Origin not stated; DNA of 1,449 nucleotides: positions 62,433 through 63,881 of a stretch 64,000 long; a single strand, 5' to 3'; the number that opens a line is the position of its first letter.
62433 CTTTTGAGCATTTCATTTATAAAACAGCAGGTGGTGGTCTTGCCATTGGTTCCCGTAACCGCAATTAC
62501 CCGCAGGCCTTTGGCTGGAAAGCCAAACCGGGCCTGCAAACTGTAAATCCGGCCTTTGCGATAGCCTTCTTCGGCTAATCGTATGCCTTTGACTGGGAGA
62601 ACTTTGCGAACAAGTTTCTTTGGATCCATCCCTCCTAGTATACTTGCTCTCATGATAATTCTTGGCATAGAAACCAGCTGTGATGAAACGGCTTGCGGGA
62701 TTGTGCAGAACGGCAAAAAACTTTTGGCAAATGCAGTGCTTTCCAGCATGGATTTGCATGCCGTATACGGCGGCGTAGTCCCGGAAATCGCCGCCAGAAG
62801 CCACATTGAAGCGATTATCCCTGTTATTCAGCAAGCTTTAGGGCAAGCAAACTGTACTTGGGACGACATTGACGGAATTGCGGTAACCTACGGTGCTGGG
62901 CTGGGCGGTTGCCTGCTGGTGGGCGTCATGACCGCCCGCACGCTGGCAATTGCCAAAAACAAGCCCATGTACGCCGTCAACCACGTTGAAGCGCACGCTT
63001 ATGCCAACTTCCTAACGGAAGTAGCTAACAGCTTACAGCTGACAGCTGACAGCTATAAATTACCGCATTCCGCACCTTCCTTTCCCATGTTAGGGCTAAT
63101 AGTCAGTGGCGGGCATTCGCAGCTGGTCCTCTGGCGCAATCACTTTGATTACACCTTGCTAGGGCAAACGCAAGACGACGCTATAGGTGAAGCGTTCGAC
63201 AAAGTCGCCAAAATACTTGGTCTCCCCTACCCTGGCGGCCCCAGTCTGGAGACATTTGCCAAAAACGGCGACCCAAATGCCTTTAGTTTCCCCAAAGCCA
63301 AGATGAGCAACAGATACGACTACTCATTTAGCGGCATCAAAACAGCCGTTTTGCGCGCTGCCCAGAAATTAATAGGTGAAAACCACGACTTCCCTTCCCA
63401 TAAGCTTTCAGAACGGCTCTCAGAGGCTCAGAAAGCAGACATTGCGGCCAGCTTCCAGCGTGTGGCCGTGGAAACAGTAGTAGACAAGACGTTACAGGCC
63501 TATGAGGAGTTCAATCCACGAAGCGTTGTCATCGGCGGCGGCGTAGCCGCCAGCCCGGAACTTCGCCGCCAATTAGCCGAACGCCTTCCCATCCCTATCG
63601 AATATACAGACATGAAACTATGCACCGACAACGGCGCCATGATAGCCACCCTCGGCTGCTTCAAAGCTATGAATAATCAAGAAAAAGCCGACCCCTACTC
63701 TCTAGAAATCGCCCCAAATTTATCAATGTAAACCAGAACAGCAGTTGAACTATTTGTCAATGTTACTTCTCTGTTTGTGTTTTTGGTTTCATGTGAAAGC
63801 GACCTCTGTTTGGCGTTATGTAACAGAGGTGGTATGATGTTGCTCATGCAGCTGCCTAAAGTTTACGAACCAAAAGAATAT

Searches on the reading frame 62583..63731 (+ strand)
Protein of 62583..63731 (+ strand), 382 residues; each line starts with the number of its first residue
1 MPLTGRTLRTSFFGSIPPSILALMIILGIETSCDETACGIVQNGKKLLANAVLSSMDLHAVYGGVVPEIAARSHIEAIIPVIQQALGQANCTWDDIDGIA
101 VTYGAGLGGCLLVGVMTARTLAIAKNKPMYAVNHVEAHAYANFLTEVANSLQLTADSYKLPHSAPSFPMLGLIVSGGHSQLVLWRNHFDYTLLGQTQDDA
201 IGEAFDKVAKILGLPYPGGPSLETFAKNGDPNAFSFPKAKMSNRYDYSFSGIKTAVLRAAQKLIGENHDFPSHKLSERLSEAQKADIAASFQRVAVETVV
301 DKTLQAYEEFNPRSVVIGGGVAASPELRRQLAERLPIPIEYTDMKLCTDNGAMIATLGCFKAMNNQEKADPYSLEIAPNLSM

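Call 8: search_protein_families(library=pfam, proteins=[window:62583-63731:+])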
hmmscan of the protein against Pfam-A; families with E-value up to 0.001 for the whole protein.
window:62583-63731:+ (382 aa): 2 families
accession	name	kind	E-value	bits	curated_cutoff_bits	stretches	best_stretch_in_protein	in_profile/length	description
PF00814.31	TsaD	-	3.8e-85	286.2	24.8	1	46-355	1-263/264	tRNA N6-adenosine threonylcarbamoyltransferase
PF02543.21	Carbam_trans_N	-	2.3e-05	24.4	24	1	200-324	186-313/346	Carbamoyltransferase N-terminus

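Call 45: find_homologous_proteins(query=window:62583-63731:+)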
Query window:62583-63731:+ (382 aa): 8000 proteins with E <= 0.001 among 8000 candidates; the best 120 are listed.
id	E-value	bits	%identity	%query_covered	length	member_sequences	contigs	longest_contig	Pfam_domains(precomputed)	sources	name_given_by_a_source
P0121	2.2e-237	805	100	94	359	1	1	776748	PF02543.22,PF00814.32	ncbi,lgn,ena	-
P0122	7.0e-215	731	90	94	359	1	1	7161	PF00814.32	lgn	-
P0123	2.5e-203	693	86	94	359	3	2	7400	PF00814.32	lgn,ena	-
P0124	5.7e-201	685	84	94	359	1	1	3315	PF00814.32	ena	-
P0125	8.7e-200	682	84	94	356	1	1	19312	PF00814.32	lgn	-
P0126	1.2e-197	674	84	94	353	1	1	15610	PF02543.22,PF00814.32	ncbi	-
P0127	2.5e-195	667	78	98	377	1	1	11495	PF00814.32,PF22521.3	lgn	-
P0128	7.3e-195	665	84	94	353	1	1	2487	PF02543.22,PF00814.32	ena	-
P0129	2.0e-194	664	82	94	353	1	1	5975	PF02543.22,PF00814.32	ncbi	-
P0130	1.2e-193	661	82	94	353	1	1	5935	PF00814.32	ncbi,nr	ncbi:MAG TPA: tRNA (adenosine(37)-N6)-threonylcarbamoyltransferase complex transferase subunit TsaD 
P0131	3.8e-193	660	81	94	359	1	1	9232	PF00814.32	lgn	-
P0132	1.4e-192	658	83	94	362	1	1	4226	PF00814.32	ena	-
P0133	3.2e-192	657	80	92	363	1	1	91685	PF02543.22,PF00814.32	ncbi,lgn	-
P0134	3.5e-192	656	82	94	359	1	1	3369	PF00814.32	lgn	-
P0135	6.8e-192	656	82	94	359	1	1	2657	PF00814.32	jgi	-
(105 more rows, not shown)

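Call 62: find_related_loci(query=window:62652-63731:+, collection=metagenome_contigs, flank=3000)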
Query window:62652-63731:+ (359 aa) in metagenome_contigs; peptide patterns used: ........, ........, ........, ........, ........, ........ (x = any residue, [..] = any of these).
235 stretches matched a pattern; 199 encode a relative of the query (tblastn E <= 1e-3); the best 80 are kept; 80 distinct loci.
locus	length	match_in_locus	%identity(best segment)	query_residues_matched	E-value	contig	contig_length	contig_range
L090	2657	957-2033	82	1-359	0e+0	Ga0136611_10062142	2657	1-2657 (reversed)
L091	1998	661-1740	80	1-359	0e+0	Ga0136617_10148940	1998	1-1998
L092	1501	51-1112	77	1-357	0e+0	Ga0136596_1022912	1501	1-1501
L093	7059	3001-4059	74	1-359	0e+0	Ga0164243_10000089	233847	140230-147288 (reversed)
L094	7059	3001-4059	75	1-359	0e+0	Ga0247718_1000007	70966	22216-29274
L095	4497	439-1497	73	1-359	0e+0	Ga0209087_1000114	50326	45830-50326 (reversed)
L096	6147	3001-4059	75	1-359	0e+0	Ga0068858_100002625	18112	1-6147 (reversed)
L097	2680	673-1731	74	1-359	0e+0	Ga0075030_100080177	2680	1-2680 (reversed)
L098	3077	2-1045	75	6-359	0e+0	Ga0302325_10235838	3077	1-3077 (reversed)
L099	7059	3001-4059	72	1-359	1e-177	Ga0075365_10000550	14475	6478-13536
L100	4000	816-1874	73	1-359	0e+0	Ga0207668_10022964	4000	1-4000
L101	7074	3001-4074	72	1-359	6e-177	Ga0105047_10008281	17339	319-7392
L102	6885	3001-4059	72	1-359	1e-176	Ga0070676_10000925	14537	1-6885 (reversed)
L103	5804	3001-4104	71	3-359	3e-177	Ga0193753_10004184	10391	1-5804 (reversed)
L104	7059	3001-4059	72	1-359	1e-175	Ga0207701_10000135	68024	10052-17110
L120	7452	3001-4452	53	1-359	2e-158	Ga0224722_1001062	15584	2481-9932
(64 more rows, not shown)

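Call 71: find_encoding_contigs(protein=P0122, flank=6000, max_places=1)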
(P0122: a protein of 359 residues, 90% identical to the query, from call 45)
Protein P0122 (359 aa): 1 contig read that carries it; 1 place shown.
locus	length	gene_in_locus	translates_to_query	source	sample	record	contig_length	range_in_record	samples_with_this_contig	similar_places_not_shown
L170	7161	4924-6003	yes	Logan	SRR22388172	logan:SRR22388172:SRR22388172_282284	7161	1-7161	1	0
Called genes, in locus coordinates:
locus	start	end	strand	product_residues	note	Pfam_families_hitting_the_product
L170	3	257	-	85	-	?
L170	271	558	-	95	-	PF00166:Cpn10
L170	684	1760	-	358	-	-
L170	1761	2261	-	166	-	-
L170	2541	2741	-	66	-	-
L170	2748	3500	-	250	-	-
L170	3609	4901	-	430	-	PF08245:Mur_ligase_M, PF02875:Mur_ligase_C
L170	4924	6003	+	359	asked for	PF00814:TsaD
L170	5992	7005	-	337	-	-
